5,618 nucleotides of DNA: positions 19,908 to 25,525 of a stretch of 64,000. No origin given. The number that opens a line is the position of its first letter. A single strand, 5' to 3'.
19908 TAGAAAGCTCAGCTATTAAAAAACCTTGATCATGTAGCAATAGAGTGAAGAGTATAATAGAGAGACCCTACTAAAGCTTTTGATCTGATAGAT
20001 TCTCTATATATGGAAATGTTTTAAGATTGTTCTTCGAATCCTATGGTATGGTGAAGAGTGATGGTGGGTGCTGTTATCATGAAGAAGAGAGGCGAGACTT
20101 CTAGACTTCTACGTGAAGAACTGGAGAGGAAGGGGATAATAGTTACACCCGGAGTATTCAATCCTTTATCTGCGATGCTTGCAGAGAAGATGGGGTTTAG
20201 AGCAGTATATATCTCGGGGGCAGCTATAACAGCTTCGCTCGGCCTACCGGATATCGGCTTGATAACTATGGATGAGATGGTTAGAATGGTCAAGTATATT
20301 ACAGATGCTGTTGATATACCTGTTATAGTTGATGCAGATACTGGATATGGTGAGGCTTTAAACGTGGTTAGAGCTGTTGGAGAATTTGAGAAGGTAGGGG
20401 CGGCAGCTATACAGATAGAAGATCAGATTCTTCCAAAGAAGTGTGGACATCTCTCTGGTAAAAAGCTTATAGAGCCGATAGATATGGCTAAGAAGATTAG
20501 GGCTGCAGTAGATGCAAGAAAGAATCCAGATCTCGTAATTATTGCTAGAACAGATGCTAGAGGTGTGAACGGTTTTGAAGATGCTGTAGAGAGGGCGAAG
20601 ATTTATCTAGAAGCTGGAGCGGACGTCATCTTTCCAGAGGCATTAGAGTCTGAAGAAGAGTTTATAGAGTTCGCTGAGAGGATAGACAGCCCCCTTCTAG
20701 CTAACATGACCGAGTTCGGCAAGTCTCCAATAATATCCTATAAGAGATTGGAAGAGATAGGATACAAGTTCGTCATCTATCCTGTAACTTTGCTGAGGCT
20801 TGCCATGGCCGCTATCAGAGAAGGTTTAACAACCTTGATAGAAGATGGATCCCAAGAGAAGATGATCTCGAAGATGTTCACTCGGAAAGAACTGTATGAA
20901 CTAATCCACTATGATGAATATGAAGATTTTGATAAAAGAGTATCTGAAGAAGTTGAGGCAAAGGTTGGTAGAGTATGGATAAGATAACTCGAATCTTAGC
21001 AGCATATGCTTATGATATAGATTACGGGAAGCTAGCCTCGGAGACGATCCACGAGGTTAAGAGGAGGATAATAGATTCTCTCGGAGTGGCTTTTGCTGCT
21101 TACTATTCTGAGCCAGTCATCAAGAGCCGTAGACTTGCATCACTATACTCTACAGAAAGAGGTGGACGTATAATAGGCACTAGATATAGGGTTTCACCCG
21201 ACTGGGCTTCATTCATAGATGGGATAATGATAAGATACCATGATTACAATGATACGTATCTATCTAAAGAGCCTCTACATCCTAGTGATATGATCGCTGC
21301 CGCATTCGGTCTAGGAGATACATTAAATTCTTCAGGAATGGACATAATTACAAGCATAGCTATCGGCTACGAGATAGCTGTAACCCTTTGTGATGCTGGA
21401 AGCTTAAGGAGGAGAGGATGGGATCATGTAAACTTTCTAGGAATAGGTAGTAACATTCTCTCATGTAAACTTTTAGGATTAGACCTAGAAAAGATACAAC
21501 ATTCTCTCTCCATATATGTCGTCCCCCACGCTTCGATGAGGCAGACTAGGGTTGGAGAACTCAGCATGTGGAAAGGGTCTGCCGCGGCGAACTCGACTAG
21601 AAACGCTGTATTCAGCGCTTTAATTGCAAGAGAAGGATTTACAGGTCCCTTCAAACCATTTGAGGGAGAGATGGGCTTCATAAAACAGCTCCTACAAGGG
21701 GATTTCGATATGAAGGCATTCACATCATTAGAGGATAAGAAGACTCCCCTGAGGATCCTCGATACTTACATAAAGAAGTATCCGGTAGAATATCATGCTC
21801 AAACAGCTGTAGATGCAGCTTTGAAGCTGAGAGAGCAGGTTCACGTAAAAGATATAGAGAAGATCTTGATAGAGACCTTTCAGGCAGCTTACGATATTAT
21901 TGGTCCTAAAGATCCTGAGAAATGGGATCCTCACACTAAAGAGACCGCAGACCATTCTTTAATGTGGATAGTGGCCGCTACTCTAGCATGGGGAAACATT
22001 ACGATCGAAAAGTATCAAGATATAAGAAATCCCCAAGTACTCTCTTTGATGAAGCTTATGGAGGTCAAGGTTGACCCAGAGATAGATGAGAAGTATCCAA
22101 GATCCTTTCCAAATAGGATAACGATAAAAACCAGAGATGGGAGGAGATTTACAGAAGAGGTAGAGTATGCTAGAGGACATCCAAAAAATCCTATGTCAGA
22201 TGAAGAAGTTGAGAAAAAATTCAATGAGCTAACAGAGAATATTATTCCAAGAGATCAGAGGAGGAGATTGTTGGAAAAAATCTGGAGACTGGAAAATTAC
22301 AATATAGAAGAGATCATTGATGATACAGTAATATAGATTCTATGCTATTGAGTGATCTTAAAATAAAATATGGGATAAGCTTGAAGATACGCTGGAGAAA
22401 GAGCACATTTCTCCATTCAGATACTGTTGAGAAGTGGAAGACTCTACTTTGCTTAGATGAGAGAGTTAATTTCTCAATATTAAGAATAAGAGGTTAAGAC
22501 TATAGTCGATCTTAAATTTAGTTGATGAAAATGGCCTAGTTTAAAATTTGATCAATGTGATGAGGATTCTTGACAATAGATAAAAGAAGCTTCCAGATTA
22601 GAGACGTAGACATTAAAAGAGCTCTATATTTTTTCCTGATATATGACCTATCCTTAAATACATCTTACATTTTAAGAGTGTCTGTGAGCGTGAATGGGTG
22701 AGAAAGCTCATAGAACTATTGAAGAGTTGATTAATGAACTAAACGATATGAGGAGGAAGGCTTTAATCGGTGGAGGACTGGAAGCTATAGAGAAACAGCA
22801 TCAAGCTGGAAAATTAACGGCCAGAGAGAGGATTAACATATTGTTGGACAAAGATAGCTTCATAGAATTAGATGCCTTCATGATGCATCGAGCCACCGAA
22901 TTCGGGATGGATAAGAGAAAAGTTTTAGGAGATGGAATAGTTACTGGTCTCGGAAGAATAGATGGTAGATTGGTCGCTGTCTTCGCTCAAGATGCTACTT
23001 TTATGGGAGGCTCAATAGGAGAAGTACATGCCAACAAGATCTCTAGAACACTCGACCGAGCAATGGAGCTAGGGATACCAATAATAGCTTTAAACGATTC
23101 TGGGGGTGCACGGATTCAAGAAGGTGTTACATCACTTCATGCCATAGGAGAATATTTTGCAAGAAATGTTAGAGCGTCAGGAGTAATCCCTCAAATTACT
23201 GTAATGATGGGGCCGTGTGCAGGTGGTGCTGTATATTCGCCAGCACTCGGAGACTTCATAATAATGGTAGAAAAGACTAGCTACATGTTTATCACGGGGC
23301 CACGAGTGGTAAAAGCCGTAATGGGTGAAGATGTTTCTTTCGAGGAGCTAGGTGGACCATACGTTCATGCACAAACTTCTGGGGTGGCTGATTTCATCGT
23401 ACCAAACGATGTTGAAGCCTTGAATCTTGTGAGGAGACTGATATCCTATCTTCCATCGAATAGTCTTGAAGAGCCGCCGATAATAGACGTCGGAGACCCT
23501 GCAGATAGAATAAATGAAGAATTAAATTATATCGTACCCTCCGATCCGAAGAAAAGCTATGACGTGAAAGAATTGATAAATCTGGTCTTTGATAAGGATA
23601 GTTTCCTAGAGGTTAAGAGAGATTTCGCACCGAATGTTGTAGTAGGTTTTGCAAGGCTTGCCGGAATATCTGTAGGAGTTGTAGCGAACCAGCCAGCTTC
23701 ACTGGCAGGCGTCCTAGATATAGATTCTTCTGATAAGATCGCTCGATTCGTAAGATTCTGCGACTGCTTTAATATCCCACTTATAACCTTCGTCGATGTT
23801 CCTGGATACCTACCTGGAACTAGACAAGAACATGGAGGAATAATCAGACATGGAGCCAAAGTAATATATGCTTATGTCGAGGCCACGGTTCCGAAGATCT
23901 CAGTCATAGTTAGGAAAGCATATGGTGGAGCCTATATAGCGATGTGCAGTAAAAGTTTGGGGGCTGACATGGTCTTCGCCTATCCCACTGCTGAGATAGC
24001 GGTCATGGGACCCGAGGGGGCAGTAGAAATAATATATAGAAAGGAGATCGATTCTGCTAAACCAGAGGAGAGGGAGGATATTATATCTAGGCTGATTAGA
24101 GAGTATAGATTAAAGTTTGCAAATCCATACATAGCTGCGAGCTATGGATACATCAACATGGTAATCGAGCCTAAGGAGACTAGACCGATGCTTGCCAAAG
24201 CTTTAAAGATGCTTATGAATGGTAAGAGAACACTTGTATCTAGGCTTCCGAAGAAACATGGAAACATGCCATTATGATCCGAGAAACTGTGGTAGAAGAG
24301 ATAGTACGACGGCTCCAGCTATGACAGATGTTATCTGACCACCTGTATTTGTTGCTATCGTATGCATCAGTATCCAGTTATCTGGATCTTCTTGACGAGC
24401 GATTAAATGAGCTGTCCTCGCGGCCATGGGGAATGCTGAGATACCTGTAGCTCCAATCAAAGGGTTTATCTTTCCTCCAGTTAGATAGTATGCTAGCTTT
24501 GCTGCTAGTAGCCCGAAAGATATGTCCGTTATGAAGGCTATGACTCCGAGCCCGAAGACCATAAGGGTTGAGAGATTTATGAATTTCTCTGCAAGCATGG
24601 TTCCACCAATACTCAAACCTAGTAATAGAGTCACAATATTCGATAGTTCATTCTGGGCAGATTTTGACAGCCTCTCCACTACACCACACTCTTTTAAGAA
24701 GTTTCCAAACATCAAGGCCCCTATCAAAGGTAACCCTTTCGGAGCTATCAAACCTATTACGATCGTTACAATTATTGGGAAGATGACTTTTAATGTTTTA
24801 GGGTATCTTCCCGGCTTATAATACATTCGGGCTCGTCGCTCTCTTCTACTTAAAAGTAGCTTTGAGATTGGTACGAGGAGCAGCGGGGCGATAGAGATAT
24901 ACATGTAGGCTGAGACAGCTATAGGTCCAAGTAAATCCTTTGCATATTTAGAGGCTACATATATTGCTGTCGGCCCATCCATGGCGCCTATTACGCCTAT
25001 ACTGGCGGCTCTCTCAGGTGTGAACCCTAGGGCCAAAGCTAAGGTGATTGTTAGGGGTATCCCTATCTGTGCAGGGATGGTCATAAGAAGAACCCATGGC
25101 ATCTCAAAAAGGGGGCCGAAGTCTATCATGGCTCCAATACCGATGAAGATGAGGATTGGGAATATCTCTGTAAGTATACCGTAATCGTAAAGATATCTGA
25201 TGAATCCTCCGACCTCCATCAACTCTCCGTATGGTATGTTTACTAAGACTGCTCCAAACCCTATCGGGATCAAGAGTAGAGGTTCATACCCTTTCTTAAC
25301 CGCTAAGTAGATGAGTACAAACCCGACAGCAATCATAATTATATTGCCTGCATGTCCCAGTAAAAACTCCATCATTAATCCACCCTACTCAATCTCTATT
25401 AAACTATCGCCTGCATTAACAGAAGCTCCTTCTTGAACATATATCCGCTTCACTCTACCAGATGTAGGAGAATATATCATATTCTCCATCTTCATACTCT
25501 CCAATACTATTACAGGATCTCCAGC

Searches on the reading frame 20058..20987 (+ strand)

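Call 57: search_protein_families(library=pfam, proteins=[window:20058-20987:+], max_evalue=0.00001)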
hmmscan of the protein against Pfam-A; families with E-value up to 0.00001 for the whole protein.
window:20058-20987:+ (309 aa): 2 families
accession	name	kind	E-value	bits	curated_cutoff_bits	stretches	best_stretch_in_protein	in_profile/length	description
PF13714.12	PEP_mutase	-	4.1e-54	184.1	31.5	1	20-258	3-237/240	Phosphoenolpyruvate phosphomutase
PF00463.27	ICL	-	1.8e-13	50.3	26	1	87-178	150-244/526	Isocitrate lyase family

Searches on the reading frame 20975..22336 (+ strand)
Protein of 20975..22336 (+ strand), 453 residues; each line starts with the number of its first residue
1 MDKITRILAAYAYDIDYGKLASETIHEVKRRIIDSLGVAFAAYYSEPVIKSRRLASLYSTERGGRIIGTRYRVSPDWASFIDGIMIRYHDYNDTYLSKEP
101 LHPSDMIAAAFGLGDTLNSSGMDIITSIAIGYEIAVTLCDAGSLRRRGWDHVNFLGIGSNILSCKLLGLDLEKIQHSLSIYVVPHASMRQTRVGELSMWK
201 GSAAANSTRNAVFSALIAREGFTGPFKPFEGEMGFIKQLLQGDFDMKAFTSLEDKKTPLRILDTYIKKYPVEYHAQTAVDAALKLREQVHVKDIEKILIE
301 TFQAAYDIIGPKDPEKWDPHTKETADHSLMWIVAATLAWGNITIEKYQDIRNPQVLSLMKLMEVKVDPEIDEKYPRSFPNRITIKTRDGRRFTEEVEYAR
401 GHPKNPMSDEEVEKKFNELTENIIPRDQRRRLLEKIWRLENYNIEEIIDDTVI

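Call 57: search_protein_families(library=pfam, proteins=[window:20975-22336:+], max_evalue=0.00001)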
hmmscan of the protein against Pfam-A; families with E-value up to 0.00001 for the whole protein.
window:20975-22336:+ (453 aa): 2 families
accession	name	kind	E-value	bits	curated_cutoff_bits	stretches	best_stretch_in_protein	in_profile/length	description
PF03972.19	MmgE_PrpD_N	-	5.2e-71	239.1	32.1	1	7-244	2-241/244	MmgE/PrpD N-terminal domain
PF19305.4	MmgE_PrpD_C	-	1.7e-50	171.6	32.1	1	269-438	1-172/173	MmgE/PrpD C-terminal domain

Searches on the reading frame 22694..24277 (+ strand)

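Call 57: search_protein_families(library=pfam, proteins=[window:22694-24277:+], max_evalue=0.00001)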
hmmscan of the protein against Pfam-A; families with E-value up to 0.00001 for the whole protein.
window:22694-24277:+ (527 aa): 3 families
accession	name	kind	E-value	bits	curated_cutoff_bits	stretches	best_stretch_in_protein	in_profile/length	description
PF01039.27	Carboxyl_trans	-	9.5e-197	654.9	22.3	1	34-517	1-488/493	Carboxyl transferase domain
PF03255.19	ACCA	-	1.8e-14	54.1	23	1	347-454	134-237/310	Acetyl co-enzyme A carboxylase carboxyltransferase-like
PF06833.16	MdcE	-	3.7e-07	30.5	32.7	0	361-447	28-114/196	Malonate decarboxylase gamma subunit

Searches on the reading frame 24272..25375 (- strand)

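Call 57: search_protein_families(library=pfam, proteins=[window:24272-25375:-], max_evalue=0.00001)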
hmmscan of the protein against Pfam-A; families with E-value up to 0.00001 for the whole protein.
window:24272-25375:- (367 aa): 1 family
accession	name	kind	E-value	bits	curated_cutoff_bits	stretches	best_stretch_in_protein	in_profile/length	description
PF03977.18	OAD_beta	-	5.8e-131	437.1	31.6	1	11-361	2-349/349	Na+-transporting oxaloacetate decarboxylase beta subunit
